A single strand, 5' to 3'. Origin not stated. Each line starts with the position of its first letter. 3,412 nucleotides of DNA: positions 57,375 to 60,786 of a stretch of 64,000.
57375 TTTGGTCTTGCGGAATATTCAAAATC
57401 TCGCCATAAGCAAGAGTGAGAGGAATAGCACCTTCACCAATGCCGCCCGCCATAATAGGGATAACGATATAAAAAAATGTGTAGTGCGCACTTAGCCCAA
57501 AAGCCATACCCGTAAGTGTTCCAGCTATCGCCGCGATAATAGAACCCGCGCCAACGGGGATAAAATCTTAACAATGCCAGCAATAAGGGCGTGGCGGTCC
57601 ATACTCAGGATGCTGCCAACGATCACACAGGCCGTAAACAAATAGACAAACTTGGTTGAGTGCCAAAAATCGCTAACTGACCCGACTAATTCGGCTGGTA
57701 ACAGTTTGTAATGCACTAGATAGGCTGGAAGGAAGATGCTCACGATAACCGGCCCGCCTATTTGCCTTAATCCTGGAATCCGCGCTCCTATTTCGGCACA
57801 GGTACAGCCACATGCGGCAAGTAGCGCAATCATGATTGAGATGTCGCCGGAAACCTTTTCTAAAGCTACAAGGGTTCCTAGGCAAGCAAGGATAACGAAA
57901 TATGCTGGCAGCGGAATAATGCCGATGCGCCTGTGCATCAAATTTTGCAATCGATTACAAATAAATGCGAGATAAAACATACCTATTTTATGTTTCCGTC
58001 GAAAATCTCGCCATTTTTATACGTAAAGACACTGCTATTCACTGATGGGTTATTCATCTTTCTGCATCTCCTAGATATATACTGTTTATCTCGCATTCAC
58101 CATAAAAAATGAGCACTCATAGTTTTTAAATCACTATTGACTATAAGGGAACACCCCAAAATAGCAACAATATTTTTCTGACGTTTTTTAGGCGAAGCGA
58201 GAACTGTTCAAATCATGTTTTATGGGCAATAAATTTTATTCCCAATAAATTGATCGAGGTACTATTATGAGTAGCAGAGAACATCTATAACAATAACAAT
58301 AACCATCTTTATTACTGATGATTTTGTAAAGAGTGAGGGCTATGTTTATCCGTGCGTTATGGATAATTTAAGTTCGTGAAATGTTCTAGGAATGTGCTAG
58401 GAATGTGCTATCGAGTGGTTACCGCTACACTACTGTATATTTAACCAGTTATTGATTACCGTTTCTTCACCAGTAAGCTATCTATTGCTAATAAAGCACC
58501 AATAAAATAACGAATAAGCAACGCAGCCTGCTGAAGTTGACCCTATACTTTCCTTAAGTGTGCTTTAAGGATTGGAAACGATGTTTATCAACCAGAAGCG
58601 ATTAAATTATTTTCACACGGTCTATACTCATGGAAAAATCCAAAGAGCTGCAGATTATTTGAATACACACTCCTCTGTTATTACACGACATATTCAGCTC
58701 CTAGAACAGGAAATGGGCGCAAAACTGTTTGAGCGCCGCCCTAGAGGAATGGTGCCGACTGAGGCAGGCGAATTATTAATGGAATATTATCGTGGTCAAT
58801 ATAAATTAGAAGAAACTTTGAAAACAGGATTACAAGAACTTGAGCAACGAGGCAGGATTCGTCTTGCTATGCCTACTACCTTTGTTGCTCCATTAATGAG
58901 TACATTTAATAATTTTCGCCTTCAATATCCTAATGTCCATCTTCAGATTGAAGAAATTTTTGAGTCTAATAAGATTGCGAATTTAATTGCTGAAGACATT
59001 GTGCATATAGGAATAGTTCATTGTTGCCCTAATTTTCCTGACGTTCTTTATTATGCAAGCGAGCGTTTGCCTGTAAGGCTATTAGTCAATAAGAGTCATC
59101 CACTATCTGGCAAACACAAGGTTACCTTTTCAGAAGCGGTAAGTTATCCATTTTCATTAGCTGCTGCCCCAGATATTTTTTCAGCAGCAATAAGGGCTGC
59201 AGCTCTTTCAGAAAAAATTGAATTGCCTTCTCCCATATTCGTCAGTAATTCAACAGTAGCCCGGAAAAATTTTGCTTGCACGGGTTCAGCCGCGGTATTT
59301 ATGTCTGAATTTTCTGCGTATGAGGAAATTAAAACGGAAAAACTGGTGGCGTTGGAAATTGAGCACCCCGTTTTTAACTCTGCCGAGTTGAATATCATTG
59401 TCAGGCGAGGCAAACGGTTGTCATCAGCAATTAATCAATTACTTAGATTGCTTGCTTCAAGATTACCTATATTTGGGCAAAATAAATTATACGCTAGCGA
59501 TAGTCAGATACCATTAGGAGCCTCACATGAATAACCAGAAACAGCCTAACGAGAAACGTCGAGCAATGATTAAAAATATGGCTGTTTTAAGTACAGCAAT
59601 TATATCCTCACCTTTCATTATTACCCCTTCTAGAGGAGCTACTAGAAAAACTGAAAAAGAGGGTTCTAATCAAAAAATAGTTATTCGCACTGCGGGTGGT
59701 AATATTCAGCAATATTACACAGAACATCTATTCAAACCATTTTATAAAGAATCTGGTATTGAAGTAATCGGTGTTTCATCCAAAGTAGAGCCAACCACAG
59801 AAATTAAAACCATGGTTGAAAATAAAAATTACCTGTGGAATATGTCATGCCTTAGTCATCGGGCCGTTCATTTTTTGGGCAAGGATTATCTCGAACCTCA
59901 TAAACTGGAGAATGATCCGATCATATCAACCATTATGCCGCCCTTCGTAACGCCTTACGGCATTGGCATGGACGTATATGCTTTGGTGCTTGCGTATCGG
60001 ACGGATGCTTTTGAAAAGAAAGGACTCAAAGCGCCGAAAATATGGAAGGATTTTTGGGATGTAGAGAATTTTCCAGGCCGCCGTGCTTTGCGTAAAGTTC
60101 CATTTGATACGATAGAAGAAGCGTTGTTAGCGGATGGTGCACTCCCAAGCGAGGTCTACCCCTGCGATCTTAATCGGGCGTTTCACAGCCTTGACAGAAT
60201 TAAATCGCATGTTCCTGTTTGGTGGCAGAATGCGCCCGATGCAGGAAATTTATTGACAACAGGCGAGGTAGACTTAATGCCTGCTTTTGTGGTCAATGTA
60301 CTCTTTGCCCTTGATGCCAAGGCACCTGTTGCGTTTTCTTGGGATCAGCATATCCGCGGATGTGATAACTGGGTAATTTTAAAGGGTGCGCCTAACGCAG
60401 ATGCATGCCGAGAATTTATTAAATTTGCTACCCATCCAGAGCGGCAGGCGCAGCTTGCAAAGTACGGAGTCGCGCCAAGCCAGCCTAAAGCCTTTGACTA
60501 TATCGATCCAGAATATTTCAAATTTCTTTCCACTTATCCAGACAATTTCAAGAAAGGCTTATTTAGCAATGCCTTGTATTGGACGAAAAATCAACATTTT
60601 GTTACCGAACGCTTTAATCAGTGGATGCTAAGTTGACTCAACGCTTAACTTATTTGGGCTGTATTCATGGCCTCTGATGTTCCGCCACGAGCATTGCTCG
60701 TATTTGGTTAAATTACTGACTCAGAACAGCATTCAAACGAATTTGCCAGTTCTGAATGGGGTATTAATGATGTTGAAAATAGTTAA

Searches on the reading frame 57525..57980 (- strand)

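Call 8: search_protein_families(library=pfam, proteins=[window:57525-57980:-], max_evalue=0.01)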
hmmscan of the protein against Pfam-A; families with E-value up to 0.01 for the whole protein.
window:57525-57980:- (151 aa): 1 family
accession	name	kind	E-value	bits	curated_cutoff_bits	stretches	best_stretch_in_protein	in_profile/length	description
PF03390.20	2HCT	-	6.7e-33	114.3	26.2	1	19-144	1-127/415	2-hydroxycarboxylate transporter family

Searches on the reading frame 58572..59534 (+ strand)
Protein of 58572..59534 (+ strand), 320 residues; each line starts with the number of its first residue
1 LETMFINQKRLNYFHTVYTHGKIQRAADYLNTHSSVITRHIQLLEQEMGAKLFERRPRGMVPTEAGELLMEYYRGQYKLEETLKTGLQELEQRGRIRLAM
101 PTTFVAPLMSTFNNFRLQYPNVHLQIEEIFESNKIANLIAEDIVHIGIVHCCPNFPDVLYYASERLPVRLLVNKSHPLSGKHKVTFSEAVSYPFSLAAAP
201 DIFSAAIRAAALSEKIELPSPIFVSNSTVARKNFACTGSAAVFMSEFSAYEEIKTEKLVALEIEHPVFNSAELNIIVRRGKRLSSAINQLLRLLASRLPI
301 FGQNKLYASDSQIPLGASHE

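Call 8: search_protein_families(library=pfam, proteins=[window:58572-59534:+], max_evalue=0.01)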
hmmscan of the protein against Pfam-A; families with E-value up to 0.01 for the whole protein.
window:58572-59534:+ (320 aa): 2 families
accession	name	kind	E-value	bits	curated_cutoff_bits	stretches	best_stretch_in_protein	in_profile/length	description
PF03466.25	LysR_substrate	-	1.4e-22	80.6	28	1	92-297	4-207/209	LysR substrate binding domain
PF00126.33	HTH_1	-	1.5e-17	63.7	26.6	1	10-67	3-60/60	Bacterial regulatory helix-turn-helix protein, lysR family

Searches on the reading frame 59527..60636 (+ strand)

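Call 9: search_protein_families(library=pfam, proteins=[window:59527-60636:+], max_evalue=0.01)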
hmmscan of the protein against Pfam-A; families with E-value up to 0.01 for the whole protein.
window:59527-60636:+ (369 aa): 4 families
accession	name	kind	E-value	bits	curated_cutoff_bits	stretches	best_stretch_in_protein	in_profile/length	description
PF13416.11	SBP_bac_8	-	2.8e-29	103.2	27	1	68-324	2-267/279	Bacterial extracellular solute-binding protein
PF01547.30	SBP_bac_1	-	2.4e-11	44.6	26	1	222-307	204-306/307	Bacterial extracellular solute-binding protein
PF13343.11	SBP_bac_6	-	6.4e-10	39.4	24.6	1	115-333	23-234/245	Bacterial extracellular solute-binding protein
PF13531.11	SBP_bac_11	-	0.0014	18.9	25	1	221-314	129-225/227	Bacterial extracellular solute-binding protein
